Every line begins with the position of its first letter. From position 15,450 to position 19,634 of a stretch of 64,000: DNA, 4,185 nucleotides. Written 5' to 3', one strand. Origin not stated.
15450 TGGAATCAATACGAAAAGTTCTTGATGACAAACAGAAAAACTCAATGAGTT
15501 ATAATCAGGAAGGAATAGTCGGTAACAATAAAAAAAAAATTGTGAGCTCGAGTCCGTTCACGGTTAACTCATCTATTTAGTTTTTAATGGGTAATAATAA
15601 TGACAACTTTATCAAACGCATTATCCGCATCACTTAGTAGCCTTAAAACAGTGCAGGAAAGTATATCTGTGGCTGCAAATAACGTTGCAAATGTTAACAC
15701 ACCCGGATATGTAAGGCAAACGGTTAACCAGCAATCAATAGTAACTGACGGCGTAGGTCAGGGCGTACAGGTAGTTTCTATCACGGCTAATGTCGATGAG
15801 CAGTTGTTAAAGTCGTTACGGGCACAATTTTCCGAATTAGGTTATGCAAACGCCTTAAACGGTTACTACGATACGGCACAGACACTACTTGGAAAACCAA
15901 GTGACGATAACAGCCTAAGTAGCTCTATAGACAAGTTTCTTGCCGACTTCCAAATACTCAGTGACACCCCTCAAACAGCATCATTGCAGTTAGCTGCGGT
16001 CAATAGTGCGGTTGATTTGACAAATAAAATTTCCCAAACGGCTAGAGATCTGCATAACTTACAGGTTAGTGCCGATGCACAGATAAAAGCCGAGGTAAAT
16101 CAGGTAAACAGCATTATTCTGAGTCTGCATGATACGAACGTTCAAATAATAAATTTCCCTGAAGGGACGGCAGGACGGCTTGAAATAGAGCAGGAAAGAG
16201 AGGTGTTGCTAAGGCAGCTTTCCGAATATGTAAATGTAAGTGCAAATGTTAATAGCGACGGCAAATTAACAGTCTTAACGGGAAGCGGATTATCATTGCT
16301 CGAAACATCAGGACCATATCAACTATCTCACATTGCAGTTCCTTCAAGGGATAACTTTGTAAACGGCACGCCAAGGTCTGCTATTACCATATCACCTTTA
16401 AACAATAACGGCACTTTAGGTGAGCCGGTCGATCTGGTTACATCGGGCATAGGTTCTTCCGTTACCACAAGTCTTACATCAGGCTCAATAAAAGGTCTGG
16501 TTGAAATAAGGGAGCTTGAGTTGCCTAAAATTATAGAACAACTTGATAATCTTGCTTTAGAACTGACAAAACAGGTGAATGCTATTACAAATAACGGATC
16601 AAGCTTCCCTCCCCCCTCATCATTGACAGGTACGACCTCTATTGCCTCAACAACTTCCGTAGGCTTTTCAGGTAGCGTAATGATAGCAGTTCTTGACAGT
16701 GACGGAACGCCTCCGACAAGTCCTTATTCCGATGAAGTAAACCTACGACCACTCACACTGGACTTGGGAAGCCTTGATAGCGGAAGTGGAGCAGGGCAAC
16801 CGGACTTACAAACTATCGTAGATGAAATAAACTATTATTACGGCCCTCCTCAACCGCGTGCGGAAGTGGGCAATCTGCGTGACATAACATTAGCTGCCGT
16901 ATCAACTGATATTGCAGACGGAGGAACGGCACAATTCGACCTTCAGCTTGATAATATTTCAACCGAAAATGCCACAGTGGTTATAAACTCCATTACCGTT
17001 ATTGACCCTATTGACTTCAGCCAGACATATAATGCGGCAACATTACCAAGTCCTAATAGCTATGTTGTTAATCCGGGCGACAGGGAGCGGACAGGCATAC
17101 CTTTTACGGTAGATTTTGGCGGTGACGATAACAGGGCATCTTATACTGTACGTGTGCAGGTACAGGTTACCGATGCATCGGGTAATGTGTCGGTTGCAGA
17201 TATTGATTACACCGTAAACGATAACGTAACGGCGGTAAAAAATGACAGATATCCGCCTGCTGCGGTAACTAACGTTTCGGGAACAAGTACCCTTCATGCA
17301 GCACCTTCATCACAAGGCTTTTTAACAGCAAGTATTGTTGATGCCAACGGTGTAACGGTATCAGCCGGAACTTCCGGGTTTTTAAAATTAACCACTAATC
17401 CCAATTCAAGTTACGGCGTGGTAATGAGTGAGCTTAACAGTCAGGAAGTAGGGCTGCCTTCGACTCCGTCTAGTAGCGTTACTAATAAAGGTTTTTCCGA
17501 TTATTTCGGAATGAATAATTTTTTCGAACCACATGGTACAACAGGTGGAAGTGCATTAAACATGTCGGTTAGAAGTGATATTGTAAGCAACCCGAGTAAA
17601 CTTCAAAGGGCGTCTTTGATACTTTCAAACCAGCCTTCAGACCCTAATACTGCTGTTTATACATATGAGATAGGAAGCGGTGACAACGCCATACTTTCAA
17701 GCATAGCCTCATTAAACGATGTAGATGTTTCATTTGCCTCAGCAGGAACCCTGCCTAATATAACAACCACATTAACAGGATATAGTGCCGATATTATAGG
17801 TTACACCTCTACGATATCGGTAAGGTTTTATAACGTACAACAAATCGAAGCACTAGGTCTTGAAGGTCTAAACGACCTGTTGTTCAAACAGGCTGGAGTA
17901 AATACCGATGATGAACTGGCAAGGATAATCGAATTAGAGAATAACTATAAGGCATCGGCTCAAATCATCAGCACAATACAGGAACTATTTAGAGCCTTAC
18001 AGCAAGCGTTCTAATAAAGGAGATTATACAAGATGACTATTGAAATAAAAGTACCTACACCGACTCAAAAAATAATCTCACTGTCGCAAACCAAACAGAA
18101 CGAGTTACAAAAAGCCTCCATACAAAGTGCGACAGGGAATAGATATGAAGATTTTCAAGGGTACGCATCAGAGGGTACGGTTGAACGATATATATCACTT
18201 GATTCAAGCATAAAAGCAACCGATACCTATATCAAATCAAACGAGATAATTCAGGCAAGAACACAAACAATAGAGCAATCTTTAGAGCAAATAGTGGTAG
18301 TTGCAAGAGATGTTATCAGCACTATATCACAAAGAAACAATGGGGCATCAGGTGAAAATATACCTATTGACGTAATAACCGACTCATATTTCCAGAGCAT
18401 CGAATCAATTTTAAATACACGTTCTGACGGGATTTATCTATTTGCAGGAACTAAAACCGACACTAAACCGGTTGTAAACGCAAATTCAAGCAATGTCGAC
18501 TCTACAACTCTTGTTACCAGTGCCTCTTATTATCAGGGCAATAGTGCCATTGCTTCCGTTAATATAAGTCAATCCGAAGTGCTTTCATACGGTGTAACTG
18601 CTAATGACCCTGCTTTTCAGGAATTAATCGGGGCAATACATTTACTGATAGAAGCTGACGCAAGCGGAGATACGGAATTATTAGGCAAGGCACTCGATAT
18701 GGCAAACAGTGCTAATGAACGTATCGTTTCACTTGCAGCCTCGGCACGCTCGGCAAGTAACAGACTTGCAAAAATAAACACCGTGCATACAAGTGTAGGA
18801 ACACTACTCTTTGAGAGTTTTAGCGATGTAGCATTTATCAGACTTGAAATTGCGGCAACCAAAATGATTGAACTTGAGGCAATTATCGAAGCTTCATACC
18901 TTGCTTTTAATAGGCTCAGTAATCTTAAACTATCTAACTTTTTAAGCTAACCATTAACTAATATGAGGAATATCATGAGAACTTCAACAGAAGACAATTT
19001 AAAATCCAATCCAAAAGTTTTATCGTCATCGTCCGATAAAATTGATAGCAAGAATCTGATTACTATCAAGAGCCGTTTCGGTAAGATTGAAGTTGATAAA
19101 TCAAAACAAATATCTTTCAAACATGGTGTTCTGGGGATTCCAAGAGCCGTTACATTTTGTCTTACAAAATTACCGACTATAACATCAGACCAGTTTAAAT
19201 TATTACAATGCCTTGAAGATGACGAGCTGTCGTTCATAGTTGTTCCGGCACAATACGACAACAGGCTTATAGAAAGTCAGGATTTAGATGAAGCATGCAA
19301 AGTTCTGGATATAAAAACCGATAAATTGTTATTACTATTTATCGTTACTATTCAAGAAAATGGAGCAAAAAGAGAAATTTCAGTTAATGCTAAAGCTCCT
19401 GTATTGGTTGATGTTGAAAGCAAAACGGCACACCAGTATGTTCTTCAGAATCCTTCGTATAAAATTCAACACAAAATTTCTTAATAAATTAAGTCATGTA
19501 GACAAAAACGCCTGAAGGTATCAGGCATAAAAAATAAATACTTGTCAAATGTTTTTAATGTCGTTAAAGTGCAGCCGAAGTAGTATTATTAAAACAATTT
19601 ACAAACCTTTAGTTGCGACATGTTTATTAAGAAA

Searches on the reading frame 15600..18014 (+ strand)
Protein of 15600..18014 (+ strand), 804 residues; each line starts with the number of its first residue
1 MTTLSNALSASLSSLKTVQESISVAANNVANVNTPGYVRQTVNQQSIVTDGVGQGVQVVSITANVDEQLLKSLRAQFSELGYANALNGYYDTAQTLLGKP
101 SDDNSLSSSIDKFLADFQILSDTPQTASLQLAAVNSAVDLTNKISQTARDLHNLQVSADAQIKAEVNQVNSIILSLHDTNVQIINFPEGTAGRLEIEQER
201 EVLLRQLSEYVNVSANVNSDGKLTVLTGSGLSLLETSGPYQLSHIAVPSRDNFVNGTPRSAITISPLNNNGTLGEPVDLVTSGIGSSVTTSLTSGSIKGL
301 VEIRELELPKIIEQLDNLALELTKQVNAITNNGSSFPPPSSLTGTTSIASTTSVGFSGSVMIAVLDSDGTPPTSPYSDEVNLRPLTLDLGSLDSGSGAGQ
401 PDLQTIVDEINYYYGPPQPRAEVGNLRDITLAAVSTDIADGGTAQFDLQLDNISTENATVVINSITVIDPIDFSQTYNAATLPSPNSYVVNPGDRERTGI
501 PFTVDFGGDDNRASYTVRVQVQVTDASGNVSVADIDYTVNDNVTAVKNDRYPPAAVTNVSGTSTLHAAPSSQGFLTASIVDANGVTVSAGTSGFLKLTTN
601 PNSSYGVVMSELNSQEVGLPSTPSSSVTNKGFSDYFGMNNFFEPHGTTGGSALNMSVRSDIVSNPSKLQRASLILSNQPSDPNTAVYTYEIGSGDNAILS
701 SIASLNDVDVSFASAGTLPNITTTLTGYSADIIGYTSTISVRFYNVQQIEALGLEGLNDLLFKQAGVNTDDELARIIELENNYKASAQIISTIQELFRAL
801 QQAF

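Call 45: search_protein_families(library=pfam, proteins=[window:15600-18014:+], max_evalue=0.01)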
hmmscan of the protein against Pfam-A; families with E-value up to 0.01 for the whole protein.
window:15600-18014:+ (804 aa): 3 families
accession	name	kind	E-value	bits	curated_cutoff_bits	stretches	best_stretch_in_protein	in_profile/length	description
PF22638.1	FlgK_D1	-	3.4e-32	112.3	28.6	1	95-333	6-221/233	Flagellar hook-associated protein FlgK helical domain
PF06429.18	Flg_bbr_C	-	4.9e-07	29.6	23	1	764-802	7-45/46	Flagellar basal body rod FlgEFG protein C-terminal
PF00460.25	Flg_bb_rod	-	0.00015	22.1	20.7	1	13-37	6-30/31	Flagella basal body rod protein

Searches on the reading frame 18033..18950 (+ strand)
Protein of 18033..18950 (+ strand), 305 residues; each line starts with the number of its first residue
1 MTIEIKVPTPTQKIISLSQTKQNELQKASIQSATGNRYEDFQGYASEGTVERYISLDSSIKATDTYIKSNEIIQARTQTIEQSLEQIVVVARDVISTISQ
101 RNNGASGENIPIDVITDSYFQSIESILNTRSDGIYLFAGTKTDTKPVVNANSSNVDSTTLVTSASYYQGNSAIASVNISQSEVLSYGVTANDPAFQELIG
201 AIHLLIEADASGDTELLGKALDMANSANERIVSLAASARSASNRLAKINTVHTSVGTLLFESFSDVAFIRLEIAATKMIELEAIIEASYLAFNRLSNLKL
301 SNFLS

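Call 3: search_protein_families(library=pfam, proteins=[window:18033-18950:+], max_evalue=0.01)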
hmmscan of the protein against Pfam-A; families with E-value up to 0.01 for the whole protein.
window:18033-18950:+ (305 aa): 1 family
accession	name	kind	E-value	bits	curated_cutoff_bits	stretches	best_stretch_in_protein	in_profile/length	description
PF00669.25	Flagellin_N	-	0.0022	18.5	26.6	1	18-142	14-139/139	Bacterial flagellin N-terminal helical region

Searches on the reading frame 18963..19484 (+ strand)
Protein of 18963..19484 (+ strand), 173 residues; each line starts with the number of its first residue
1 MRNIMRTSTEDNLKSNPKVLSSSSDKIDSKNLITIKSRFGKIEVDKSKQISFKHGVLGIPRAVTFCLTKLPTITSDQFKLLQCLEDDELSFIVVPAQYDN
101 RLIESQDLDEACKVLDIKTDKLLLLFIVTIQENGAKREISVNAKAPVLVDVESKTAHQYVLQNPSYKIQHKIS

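Call 3: search_protein_families(library=pfam, proteins=[window:18963-19484:+], max_evalue=0.01)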
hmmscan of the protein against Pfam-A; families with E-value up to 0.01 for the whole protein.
window:18963-19484:+ (173 aa): 1 family
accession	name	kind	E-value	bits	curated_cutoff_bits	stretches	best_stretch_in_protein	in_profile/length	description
PF02623.20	FliW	-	3.6e-19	69.2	25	1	50-172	1-122/122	FliW protein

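Call 4: search_protein_families(library=ncbifam, proteins=[window:18963-19484:+], max_evalue=0.01)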
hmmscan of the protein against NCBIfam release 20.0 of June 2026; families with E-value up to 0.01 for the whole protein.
window:18963-19484:+ (173 aa): 7 families
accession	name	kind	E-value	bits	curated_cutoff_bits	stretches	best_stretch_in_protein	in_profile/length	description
NF009793.2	PRK13285.1-1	equivalog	4.1e-18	65.3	130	1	40-172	1-131/132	flagellar assembly protein FliW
NF009799.0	PRK13285.2-2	equivalog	4.2e-18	65.5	165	1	34-170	3-135/150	flagellar assembly protein FliW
NF009798.0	PRK13285.2-1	equivalog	9.7e-17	61.2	208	1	37-172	6-139/159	flagellar assembly protein FliW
NF009801.0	PRK13285.2-4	equivalog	2.4e-14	53.1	223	1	36-171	5-136/152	flagellar assembly protein FliW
NF009800.0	PRK13285.2-3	equivalog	2.1e-12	47.1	226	1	38-172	7-137/149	flagellar assembly protein FliW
NF009792.0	PRK13284.1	equivalog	2.4e-11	43.7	171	1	37-166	6-138/146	flagellar assembly protein FliW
NF009790.1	PRK13282.1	equivalog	0.0001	22.4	135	1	75-167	24-117/128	flagellar assembly protein FliW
